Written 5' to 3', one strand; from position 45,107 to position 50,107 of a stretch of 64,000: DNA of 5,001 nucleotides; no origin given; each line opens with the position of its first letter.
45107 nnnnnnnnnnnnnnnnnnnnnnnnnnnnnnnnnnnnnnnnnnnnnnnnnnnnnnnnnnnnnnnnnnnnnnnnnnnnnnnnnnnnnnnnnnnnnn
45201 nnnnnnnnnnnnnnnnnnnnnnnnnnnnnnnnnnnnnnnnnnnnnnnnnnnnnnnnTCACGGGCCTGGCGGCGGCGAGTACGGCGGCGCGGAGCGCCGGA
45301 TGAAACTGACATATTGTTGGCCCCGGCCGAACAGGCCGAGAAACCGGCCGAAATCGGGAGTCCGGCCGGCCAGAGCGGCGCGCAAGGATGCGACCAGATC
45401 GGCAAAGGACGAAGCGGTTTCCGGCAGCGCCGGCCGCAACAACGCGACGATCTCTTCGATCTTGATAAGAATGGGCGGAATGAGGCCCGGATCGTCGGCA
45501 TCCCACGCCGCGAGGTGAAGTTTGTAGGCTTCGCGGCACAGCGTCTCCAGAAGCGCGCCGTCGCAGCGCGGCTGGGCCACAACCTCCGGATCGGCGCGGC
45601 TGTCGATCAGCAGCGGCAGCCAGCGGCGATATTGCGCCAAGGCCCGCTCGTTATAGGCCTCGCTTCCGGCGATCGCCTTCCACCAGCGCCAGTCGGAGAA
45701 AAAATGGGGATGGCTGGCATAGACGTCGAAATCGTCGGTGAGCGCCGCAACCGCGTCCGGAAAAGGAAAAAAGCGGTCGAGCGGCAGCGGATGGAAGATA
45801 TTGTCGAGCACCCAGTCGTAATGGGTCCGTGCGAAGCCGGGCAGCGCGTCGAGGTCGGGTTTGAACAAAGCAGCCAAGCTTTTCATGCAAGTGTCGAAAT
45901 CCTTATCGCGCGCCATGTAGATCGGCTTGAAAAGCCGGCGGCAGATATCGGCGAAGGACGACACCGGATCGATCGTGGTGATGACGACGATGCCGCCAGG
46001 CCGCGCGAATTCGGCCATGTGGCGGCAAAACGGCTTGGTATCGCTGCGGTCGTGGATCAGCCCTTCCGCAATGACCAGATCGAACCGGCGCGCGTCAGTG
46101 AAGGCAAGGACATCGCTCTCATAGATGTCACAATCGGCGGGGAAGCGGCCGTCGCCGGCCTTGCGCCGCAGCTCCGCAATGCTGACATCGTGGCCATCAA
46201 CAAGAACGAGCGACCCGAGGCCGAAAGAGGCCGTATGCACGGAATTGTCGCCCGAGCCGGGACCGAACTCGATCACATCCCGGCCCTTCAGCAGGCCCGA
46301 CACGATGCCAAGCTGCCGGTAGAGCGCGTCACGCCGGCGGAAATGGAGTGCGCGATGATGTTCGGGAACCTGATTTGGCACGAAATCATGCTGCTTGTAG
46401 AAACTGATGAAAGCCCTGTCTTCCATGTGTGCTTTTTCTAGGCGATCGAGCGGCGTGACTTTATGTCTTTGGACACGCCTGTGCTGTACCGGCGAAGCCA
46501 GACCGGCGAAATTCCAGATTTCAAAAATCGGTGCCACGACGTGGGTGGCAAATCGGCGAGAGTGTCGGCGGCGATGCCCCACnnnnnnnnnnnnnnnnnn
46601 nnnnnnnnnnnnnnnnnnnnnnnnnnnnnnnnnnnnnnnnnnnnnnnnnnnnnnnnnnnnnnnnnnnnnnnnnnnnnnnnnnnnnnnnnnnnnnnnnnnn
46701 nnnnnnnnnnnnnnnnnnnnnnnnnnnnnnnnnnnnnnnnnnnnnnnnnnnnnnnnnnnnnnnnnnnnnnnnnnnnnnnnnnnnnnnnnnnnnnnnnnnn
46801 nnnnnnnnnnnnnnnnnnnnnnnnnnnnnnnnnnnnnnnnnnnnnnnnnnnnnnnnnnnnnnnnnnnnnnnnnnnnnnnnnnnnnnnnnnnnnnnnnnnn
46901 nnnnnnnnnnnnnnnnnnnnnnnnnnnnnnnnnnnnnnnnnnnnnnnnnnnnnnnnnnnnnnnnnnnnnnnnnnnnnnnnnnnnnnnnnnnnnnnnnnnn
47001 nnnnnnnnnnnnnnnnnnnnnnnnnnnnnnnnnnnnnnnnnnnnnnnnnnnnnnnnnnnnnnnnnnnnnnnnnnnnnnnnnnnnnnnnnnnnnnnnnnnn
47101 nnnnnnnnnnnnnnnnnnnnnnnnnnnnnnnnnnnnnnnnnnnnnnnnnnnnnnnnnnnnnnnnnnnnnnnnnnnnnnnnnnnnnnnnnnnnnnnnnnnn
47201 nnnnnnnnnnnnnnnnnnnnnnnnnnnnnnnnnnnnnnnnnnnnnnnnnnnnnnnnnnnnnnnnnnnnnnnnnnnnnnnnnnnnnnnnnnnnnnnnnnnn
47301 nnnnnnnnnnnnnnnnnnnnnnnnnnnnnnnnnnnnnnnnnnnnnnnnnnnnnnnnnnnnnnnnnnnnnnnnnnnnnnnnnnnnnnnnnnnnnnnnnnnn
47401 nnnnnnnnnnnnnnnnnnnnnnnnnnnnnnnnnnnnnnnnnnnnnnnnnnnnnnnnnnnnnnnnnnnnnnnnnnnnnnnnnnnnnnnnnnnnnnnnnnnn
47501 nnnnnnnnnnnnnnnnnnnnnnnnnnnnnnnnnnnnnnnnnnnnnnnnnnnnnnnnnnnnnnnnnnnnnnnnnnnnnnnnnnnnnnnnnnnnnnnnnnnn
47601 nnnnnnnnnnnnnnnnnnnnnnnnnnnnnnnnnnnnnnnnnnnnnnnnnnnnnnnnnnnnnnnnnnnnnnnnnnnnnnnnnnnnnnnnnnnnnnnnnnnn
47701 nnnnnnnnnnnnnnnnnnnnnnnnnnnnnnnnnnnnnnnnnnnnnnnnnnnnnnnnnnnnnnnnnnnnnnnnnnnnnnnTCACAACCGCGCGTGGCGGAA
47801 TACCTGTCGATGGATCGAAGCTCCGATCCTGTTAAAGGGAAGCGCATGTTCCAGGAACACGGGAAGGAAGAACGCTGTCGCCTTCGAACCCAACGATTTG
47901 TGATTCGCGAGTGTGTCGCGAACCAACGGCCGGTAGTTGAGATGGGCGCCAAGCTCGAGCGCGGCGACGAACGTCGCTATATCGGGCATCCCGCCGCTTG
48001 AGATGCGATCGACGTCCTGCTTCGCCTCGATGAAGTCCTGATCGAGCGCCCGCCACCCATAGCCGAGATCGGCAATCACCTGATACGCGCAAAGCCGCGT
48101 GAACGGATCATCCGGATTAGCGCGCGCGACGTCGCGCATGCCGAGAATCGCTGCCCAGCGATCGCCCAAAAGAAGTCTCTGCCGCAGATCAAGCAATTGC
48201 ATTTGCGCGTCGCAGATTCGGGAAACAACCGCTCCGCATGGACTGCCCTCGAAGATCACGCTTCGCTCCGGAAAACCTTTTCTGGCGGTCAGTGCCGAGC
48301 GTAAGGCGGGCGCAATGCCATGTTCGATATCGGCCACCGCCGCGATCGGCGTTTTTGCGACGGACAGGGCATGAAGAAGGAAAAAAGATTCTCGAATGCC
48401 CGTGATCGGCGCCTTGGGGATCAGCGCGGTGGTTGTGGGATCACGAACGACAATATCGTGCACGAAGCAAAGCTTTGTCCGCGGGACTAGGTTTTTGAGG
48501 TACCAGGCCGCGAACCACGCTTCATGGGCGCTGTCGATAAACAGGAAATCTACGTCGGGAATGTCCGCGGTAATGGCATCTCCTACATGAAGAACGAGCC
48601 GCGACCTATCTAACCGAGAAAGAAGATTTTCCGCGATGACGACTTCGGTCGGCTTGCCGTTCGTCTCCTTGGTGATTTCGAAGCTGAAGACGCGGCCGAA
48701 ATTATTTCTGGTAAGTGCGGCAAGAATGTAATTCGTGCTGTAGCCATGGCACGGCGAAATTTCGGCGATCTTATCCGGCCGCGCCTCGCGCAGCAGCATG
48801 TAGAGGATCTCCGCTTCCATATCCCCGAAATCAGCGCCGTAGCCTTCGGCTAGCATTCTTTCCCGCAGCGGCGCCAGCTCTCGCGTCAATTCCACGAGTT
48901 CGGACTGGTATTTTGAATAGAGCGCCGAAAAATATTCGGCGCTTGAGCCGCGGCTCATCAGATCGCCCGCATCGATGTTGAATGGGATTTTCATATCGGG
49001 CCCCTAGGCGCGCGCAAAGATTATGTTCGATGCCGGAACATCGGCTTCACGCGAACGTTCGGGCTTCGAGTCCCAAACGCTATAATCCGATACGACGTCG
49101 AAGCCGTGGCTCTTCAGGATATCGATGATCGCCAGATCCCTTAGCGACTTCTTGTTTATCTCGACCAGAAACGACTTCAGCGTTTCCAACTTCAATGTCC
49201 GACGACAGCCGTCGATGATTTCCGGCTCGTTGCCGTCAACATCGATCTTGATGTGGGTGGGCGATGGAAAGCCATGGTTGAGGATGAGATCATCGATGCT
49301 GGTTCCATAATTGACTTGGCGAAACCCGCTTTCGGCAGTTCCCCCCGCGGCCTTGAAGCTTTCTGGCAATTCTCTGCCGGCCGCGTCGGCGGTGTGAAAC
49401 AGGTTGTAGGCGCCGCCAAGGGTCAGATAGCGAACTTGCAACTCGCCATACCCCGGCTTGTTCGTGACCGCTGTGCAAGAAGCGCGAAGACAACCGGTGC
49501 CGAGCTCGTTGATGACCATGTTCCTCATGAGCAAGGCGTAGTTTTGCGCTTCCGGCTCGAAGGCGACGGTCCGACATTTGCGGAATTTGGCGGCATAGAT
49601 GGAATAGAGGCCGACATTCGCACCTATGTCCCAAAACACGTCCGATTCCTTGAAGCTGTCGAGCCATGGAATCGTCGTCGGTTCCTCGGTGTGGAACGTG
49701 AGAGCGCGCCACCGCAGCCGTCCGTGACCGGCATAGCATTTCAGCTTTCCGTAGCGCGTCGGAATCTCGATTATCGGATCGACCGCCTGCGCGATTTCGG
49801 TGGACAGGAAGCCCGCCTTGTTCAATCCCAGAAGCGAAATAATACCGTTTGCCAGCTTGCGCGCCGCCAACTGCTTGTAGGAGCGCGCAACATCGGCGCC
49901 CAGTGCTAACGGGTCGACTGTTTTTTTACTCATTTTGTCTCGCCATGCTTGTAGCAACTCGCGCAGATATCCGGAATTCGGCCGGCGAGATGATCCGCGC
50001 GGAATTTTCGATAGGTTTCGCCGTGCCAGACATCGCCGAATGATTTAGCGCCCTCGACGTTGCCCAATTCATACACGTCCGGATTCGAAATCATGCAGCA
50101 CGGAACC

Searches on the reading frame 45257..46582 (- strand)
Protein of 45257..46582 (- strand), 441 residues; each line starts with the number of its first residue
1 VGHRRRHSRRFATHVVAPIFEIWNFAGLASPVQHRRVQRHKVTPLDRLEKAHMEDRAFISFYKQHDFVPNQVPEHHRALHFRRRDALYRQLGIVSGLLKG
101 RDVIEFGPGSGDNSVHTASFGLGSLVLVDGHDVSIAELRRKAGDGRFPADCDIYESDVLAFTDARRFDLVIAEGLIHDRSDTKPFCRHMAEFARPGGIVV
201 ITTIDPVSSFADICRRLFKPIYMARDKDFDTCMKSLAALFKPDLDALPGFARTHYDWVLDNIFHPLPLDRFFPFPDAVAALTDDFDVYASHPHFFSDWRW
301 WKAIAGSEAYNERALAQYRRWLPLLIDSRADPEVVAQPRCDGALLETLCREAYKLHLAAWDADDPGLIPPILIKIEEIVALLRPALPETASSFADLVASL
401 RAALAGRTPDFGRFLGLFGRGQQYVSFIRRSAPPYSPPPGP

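Call 11: search_protein_families(library=pfam, proteins=[window:45257-46582:-], max_evalue=0.001)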
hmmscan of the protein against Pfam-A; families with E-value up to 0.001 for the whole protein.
window:45257-46582:- (441 aa): 4 families
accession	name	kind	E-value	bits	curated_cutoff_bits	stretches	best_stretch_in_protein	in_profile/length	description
PF13489.12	Methyltransf_23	-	5.6e-07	29.9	27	1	97-225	20-136/164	Methyltransferase domain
PF13847.12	Methyltransf_31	-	9.3e-07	29.1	27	1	99-206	3-114/145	Methyltransferase domain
PF08241.18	Methyltransf_11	-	1.2e-06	29.5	21.2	1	105-201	2-95/95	Methyltransferase domain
PF08242.18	Methyltransf_12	-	1e-05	26.6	30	1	105-198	2-97/98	Methyltransferase domain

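Call 12: search_protein_families(library=ncbifam, proteins=[window:45257-46582:-], max_evalue=0.001)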
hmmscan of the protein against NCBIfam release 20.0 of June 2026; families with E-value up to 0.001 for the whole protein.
window:45257-46582:- (441 aa): 0 families

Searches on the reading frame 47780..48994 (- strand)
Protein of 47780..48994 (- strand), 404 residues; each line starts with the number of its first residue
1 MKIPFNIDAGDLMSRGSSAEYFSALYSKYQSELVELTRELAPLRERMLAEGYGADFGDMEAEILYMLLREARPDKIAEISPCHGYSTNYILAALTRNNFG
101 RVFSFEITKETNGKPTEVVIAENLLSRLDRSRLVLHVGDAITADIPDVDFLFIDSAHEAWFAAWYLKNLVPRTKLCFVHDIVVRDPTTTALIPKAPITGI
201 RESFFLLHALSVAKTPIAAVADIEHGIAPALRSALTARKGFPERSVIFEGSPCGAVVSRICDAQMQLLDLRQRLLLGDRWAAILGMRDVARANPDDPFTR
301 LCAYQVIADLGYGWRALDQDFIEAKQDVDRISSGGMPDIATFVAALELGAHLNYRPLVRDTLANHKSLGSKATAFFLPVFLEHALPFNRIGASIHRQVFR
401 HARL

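Call 42: search_protein_families(library=pfam, proteins=[window:47780-48994:-], max_evalue=0.00001)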
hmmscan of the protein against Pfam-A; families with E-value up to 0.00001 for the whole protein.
window:47780-48994:- (404 aa): 1 family
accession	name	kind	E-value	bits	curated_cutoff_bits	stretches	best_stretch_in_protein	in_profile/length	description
PF13578.12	Methyltransf_24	-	3.5e-07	31.5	26.3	1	82-174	6-95/105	Methyltransferase domain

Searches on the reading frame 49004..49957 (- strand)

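Call 42: search_protein_families(library=pfam, proteins=[window:49004-49957:-], max_evalue=0.00001)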
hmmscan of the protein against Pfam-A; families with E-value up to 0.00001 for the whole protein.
window:49004-49957:- (317 aa): 1 family
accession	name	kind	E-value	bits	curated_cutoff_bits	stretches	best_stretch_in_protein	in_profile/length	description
PF05050.19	Methyltransf_21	-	5.1e-10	40.2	22.7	1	110-287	1-172/173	Methyltransferase FkbM domain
